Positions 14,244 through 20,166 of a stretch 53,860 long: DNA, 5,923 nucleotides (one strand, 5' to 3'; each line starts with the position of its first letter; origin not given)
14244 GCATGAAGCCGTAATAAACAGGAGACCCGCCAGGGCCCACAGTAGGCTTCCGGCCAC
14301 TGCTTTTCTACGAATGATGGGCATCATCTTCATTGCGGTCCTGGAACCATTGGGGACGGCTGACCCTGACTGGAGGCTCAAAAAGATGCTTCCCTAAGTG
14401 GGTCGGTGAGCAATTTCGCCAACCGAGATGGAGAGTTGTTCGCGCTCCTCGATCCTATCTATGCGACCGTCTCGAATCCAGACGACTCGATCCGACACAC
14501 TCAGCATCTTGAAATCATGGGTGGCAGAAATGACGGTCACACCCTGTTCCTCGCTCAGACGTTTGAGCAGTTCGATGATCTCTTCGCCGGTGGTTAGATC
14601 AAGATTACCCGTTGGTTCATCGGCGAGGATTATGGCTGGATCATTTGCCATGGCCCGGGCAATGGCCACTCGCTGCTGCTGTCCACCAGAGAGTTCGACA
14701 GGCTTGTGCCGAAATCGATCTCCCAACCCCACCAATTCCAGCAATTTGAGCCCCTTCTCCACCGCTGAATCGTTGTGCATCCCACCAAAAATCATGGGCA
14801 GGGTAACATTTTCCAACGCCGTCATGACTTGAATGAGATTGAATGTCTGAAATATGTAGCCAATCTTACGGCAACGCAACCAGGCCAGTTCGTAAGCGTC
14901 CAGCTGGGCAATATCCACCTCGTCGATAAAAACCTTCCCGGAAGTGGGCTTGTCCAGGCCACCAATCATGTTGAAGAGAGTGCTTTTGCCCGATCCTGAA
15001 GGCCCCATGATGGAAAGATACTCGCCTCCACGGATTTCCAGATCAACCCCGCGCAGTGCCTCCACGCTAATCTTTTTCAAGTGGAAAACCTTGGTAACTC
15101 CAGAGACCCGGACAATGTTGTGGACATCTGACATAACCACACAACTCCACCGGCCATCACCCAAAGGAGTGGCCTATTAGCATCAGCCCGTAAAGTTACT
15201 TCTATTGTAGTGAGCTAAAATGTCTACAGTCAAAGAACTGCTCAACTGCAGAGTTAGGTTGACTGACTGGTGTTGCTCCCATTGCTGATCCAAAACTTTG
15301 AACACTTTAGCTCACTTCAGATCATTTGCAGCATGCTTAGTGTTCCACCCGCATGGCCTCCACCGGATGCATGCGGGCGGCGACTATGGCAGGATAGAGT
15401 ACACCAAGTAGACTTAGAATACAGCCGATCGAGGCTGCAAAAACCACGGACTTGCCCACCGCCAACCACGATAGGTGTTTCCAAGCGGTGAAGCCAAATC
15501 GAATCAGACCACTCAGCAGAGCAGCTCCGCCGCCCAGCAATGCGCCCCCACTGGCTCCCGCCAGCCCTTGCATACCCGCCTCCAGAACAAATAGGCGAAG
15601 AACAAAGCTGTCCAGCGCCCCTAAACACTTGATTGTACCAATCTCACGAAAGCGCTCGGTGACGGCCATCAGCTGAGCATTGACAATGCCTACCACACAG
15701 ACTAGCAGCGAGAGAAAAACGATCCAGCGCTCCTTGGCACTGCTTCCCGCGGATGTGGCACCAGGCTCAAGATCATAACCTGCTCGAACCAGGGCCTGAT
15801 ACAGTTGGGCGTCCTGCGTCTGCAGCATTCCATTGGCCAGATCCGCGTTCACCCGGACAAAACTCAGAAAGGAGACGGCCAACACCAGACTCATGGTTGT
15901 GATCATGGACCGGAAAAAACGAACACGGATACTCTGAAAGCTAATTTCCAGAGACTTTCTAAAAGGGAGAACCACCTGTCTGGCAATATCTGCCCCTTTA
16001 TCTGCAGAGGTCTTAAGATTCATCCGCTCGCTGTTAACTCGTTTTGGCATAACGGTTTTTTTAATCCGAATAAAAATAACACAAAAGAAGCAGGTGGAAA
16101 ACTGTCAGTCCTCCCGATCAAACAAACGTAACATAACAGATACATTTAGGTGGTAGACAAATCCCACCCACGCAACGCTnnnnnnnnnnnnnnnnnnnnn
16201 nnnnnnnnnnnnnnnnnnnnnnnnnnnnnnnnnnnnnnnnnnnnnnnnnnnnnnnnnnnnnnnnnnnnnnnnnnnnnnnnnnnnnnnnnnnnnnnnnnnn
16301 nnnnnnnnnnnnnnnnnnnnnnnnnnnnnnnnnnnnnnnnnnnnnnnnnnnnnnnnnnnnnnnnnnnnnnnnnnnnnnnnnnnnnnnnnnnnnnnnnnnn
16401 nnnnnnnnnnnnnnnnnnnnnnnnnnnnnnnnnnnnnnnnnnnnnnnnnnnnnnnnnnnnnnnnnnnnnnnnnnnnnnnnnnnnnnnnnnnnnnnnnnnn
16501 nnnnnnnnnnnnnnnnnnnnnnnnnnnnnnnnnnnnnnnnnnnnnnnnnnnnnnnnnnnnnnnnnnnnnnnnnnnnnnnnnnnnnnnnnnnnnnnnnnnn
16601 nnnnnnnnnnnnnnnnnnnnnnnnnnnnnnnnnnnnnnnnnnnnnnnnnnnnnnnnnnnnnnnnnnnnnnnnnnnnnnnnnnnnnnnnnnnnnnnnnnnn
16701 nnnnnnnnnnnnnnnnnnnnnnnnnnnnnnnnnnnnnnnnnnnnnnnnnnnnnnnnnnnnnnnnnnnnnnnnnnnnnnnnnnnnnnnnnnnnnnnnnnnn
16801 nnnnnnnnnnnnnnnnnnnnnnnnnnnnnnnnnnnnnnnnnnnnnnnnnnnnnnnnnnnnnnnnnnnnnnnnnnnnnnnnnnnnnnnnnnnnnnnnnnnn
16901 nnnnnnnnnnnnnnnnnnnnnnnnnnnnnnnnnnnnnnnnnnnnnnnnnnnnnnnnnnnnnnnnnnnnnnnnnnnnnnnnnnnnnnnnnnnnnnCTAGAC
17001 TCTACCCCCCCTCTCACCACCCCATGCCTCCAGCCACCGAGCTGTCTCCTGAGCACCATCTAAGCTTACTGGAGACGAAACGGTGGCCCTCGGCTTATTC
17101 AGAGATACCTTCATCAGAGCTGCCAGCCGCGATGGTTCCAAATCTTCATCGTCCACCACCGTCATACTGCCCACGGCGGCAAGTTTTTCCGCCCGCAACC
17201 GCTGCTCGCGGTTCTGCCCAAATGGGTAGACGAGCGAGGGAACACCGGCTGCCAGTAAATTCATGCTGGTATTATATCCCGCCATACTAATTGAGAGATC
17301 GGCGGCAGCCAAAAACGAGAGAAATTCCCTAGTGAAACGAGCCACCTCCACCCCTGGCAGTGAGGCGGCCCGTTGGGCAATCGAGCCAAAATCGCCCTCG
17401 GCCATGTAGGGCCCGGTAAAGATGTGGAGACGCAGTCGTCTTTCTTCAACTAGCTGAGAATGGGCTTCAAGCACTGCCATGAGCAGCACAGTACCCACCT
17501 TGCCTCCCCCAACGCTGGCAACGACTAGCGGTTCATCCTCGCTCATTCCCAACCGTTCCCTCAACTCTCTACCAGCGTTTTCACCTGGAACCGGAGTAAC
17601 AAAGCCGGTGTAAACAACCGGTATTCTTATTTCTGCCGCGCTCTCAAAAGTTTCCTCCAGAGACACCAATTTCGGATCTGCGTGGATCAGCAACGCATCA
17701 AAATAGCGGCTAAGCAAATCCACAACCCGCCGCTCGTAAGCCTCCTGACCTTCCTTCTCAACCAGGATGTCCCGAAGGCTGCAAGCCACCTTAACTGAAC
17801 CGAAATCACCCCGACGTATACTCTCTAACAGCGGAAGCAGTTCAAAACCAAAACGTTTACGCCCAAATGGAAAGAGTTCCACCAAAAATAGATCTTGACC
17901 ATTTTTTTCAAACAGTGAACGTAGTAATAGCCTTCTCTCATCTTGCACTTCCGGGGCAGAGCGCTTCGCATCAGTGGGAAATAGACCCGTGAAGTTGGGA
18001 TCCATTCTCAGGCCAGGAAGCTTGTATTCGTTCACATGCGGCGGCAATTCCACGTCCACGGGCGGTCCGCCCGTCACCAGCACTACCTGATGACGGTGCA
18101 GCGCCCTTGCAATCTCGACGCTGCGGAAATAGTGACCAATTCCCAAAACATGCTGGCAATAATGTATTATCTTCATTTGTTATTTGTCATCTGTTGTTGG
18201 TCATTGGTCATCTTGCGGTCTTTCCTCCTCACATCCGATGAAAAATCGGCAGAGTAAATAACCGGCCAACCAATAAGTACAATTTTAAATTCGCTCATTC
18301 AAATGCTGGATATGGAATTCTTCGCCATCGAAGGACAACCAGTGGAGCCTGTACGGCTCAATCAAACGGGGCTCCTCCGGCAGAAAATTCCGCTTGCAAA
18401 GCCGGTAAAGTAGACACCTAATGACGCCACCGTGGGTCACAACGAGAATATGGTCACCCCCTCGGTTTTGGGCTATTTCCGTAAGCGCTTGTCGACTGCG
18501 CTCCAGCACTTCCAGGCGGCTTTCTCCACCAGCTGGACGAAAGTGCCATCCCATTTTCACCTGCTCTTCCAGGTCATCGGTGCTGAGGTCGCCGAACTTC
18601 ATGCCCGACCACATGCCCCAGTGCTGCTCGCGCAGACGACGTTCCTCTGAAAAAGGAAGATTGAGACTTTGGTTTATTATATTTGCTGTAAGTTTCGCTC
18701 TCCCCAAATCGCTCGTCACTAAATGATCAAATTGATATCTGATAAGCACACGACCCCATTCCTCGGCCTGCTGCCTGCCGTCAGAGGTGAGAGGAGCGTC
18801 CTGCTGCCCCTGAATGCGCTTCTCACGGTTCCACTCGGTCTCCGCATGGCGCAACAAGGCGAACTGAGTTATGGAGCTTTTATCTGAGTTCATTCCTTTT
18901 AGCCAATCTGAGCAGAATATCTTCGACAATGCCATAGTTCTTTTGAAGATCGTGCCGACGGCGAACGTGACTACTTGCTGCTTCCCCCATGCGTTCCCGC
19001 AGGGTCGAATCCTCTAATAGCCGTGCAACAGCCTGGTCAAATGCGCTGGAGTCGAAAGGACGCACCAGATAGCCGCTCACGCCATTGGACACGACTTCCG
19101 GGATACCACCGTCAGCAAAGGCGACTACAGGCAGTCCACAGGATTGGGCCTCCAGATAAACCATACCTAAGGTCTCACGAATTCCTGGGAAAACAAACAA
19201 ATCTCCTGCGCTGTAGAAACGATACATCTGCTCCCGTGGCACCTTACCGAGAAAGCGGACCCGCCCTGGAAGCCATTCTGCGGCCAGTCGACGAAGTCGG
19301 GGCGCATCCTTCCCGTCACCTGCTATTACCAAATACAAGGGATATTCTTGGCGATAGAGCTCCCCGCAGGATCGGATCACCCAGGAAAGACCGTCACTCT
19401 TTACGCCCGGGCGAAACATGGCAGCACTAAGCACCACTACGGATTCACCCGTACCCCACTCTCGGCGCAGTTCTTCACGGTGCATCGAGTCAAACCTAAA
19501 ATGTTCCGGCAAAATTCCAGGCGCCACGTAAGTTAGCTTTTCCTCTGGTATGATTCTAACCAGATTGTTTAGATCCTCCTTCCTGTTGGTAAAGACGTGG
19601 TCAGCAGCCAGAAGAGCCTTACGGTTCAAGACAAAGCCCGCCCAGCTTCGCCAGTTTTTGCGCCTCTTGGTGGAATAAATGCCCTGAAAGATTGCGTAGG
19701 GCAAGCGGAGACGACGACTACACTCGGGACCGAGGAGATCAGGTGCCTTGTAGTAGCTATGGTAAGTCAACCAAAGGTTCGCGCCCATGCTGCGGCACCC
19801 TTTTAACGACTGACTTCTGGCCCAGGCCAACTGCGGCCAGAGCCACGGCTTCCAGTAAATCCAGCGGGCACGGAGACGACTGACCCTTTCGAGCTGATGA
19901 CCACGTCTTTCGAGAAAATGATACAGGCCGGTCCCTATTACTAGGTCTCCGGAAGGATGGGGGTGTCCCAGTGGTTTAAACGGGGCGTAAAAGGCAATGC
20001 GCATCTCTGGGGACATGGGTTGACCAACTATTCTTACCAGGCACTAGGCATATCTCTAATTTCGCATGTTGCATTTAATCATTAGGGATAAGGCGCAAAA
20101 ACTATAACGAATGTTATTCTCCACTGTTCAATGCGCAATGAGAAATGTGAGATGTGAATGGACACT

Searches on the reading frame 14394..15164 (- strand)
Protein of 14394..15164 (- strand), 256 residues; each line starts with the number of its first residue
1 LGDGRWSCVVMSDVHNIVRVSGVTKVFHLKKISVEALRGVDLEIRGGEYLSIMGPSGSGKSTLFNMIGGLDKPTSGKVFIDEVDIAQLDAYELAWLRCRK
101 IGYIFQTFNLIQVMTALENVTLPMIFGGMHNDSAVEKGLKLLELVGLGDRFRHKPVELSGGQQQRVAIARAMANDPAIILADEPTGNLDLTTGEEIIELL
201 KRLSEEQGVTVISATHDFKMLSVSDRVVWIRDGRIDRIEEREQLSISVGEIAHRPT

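Call 77: search_protein_families(library=pfam, proteins=[window:14394-15164:-], max_evalue=0.00001)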
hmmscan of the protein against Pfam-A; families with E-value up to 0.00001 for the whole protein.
window:14394-15164:- (256 aa): 2 families
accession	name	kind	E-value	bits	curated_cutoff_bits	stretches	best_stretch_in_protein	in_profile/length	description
PF00005.33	ABC_tran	-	5.9e-34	118.1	25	1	37-185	1-136/137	ABC transporter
PF02463.25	SMC_N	-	4.4e-06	26.7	40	0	156-229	135-210/220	RecF/RecN/SMC N terminal domain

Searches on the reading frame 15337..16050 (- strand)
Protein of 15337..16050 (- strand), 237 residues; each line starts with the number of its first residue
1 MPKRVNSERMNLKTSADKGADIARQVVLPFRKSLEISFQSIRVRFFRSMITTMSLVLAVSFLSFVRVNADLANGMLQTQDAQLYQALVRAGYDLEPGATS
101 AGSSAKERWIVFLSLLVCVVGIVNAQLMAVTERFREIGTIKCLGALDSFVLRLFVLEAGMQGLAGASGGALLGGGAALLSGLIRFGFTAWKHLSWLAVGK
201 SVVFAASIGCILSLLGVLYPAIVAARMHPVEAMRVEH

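Call 77: search_protein_families(library=pfam, proteins=[window:15337-16050:-], max_evalue=0.00001)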
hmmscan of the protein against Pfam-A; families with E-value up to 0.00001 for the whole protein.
window:15337-16050:- (237 aa): 1 family
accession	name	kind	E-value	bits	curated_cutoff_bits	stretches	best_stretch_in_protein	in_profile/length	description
PF02687.27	FtsX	-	9.9e-11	42.2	25.5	1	110-229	3-120/120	FtsX-like permease C-terminal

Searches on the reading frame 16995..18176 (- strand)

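Call 77: search_protein_families(library=pfam, proteins=[window:16995-18176:-], max_evalue=0.00001)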
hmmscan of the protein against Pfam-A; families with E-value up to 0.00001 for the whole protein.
window:16995-18176:- (393 aa): 1 family
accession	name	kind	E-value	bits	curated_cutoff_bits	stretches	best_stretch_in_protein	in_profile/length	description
PF04101.22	Glyco_tran_28_C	-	1.5e-14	54.8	22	1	222-362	4-144/166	Glycosyltransferase family 28 C-terminal domain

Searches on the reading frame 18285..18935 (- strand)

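Call 77: search_protein_families(library=pfam, proteins=[window:18285-18935:-], max_evalue=0.00001)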
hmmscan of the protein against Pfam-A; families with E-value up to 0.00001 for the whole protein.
window:18285-18935:- (216 aa): 1 family
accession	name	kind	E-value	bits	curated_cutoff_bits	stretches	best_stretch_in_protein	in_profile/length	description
PF00300.27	His_Phos_1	-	2.1e-50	171.5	21.7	1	26-214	2-193/194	Histidine phosphatase superfamily (branch 1)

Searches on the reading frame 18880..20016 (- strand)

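Call 77: search_protein_families(library=pfam, proteins=[window:18880-20016:-], max_evalue=0.00001)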
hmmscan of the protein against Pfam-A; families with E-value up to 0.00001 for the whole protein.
window:18880-20016:- (378 aa): 3 families
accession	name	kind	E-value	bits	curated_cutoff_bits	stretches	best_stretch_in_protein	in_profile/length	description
PF00534.26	Glycos_transf_1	-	4.4e-34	117.9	26.4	1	207-348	27-170/172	Glycosyl transferases group 1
PF13692.12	Glyco_trans_1_4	-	3.7e-31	108.7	27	1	198-336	8-142/142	Glycosyl transferases group 1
PF13524.12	Glyco_trans_1_2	-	2.1e-09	37.9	25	1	231-359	19-137/144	Glycosyl transferase-like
